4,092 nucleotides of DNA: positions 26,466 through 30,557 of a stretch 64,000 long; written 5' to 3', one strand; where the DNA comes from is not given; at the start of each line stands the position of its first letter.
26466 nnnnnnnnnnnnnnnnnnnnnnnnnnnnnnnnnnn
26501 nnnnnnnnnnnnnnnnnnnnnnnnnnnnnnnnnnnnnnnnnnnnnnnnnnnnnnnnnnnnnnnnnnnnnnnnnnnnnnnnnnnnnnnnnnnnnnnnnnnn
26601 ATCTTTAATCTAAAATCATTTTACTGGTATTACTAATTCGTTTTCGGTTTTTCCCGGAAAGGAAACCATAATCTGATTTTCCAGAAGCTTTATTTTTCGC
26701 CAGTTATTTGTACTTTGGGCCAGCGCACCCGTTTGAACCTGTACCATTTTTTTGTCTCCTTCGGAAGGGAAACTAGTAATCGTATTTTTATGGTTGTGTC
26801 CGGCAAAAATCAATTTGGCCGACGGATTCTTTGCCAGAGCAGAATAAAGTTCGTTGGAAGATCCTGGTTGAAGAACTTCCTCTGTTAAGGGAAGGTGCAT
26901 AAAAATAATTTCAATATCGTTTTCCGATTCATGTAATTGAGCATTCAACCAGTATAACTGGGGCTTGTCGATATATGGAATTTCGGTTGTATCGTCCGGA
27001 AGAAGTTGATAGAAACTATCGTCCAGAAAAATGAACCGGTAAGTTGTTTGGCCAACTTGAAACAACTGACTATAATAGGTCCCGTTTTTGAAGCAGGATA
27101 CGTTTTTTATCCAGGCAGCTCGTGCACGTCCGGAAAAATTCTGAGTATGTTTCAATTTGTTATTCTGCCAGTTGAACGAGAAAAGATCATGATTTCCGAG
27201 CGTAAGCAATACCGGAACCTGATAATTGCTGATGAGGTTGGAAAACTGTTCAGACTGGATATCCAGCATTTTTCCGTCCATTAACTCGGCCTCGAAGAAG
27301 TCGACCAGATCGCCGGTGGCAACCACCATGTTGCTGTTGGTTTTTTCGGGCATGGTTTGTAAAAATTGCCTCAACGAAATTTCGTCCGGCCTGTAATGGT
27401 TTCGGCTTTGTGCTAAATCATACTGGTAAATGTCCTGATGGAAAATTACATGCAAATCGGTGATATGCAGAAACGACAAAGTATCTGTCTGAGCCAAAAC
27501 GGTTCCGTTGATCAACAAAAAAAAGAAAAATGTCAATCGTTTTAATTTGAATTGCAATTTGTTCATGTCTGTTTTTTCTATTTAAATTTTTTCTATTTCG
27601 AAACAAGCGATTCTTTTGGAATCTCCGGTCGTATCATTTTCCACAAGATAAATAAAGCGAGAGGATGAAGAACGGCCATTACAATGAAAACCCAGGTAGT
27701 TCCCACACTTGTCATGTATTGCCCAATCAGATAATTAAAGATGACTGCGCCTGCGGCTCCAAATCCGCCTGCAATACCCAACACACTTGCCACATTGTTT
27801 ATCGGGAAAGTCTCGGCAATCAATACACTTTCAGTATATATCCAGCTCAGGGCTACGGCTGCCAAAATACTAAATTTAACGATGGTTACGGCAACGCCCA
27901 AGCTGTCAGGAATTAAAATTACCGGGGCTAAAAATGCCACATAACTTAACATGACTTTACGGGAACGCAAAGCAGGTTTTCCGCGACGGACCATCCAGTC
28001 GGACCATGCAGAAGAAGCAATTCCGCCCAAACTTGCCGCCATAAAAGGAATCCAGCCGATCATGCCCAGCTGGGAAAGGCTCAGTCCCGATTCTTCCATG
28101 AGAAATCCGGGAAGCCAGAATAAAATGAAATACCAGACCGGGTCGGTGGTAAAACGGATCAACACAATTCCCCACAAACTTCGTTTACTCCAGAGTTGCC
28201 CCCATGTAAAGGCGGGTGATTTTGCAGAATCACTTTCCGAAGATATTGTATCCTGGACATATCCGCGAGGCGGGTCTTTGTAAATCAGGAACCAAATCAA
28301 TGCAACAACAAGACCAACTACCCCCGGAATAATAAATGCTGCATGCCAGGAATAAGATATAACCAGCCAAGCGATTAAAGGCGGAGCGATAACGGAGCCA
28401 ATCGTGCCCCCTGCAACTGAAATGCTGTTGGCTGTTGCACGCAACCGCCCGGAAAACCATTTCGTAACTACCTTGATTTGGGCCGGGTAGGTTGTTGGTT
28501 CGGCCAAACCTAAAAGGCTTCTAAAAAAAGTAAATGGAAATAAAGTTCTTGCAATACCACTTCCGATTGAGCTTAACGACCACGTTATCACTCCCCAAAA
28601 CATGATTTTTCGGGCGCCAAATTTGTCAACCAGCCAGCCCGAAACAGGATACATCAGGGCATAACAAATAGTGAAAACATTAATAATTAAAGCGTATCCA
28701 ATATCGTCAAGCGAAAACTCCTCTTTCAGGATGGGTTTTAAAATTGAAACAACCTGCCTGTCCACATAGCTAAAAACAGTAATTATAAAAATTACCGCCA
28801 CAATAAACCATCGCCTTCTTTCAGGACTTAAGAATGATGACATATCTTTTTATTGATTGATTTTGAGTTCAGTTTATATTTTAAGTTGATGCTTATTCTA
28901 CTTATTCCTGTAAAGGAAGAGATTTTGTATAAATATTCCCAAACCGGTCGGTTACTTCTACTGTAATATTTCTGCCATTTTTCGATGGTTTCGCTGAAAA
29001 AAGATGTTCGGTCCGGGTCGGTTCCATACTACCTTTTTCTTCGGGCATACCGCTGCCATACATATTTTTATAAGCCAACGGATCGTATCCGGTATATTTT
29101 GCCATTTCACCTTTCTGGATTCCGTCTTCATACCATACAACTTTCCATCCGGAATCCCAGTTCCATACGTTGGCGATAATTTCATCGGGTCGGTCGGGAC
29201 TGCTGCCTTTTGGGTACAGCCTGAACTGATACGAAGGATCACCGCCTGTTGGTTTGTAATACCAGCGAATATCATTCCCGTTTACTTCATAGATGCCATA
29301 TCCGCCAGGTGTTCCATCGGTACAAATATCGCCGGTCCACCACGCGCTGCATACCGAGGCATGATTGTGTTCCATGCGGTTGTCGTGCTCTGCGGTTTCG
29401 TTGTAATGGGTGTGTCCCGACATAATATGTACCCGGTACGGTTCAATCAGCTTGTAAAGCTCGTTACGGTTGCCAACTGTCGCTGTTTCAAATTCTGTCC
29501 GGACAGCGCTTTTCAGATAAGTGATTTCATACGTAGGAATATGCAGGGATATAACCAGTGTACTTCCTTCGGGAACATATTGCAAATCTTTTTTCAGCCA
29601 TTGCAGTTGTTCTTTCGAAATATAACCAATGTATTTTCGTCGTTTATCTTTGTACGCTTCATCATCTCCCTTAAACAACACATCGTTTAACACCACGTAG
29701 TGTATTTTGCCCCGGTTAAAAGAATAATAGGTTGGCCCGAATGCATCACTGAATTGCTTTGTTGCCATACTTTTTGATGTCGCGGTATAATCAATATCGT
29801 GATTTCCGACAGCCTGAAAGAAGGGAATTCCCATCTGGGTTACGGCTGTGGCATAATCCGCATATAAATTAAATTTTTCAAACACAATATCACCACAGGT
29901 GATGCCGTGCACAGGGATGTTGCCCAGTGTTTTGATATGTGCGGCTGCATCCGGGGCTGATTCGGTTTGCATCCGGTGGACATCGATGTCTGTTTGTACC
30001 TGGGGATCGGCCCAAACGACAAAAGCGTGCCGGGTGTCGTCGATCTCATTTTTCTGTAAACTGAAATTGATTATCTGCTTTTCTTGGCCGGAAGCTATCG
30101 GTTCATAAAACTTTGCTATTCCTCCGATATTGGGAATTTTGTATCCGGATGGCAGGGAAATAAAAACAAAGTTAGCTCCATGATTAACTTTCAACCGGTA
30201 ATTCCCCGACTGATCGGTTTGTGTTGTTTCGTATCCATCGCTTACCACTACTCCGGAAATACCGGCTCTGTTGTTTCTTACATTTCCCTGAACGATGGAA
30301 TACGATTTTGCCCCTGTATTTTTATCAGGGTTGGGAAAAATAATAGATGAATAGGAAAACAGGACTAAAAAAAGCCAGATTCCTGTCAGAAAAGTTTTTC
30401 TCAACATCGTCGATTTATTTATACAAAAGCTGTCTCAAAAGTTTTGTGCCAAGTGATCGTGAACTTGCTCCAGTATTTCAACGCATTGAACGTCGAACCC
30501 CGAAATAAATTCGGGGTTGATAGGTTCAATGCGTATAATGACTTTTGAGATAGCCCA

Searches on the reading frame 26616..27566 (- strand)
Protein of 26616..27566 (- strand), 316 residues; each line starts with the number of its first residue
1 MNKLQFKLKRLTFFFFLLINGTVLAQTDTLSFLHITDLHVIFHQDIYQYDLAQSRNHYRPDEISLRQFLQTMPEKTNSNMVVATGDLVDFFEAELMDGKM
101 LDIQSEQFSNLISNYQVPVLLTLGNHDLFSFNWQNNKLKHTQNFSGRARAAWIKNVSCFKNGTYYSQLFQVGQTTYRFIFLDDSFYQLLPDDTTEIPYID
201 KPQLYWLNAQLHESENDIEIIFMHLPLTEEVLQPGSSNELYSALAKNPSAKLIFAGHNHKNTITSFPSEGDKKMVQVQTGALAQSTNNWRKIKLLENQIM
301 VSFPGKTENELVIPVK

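Call 26: search_protein_families(library=pfam, proteins=[window:26616-27566:-], max_evalue=0.001)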
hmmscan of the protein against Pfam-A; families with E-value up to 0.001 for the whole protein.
window:26616-27566:- (316 aa): 1 family
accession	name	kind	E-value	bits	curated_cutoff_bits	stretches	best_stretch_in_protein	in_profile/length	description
PF00149.33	Metallophos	-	7.2e-18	66.1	21.5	1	31-260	2-190/191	Calcineurin-like phosphoesterase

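Call 91: search_solved_structures(query=window:26616-27566:-, max_evalue=0.001)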
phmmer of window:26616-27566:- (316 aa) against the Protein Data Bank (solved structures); distinct sequences matched with E-value up to 0.001: 2.
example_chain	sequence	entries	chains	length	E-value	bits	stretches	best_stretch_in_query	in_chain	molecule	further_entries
2dxl_A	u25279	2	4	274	0.00075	22.5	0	198-266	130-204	Phosphohydrolase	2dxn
2zo9_B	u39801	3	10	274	0.00075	22.5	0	198-266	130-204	Phosphohydrolase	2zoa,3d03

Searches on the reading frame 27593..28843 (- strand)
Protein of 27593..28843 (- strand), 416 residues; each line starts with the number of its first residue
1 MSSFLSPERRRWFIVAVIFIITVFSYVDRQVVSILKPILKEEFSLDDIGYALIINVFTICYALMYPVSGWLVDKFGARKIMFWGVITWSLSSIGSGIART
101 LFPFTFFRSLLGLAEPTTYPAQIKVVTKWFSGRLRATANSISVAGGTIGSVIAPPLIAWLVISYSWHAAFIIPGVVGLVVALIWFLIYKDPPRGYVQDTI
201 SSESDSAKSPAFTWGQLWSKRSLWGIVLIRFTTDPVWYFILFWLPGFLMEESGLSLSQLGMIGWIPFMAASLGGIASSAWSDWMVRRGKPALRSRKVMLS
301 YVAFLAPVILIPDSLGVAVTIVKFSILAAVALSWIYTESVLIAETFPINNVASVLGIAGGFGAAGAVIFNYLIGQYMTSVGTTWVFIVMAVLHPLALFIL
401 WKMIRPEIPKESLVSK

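Call 26: search_protein_families(library=pfam, proteins=[window:27593-28843:-], max_evalue=0.001)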
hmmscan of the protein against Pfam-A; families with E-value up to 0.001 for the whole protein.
window:27593-28843:- (416 aa): 3 families
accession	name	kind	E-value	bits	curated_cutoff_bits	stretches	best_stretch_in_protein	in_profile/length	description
PF07690.21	MFS_1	-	3.1e-53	181.4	33.4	2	18-316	1-291/347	Major Facilitator Superfamily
PF00083.30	Sugar_tr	-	1.5e-06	27.8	22.3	0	198-401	226-434/452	Sugar (and other) transporter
PF00854.27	PTR2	-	3e-05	23.5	27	1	140-187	74-120/392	POT family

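Call 90: search_solved_structures(query=window:27593-28843:-, max_evalue=0.001)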
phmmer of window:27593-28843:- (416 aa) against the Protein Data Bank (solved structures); distinct sequences matched with E-value up to 0.001: 36.
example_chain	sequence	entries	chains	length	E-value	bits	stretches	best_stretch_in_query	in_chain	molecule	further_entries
6e9n_A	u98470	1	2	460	6.4e-37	131.2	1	6-298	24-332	D-galactonate transport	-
6e9o_B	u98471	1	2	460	1.7e-36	129.8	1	6-298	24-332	D-galactonate transport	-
9boi_A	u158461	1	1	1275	7.5e-16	61.8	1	10-250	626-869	mVenus,Maltose/maltodextrin-binding periplasmic protein,Protein spinster homolog 1,Designe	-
8sbe_A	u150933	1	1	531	1e-14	58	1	40-394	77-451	Vesicular glutamate transporter 2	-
7t3o_A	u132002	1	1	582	1.4e-14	57.6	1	40-394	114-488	Vesicular glutamate transporter 2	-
7t3n_A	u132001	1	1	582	8.9e-14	55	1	40-394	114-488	Vesicular glutamate transporter 2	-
9wix_A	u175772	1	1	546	1.2e-13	54.5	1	38-395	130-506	Vesicular glutamate transporter 3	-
8dwi_A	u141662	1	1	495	4.7e-13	52.6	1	52-311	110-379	Sialin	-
8u3d_A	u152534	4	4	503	5e-13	52.5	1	52-311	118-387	Sialin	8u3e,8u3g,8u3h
9ayb_A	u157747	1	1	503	5e-13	52.5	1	52-311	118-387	Sialin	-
8u3f_A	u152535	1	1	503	1.3e-12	51.1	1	52-311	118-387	Sialin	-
6e8j_A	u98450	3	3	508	1.3e-12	51.1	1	6-281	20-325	Major facilitator family transporter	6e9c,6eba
9w1p_A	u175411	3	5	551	1.7e-10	44.1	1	23-285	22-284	Glucose-6-phosphate exchanger SLC37A4,Soluble cytochrome b562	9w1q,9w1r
8g92_A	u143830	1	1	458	4.1e-09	39.6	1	8-197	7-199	Sphingosine-1-phosphate transporter SPNS2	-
9xca_B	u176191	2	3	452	1.7e-08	37.6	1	23-287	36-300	Glucose-6-phosphate exchanger SLC37A4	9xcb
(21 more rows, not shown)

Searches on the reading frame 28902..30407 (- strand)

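Call 26: search_protein_families(library=pfam, proteins=[window:28902-30407:-], max_evalue=0.001)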
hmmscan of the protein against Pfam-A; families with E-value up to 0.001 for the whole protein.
window:28902-30407:- (501 aa): 2 families
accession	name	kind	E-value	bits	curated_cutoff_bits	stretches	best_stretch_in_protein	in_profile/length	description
PF16370.11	MetallophosC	-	1.1e-47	162.7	29.7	1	346-493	1-168/168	C terminal of Calcineurin-like phosphoesterase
PF16371.11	MetallophosN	-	1.8e-23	83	35.6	1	41-117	1-77/77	N terminal of Calcineurin-like phosphoesterase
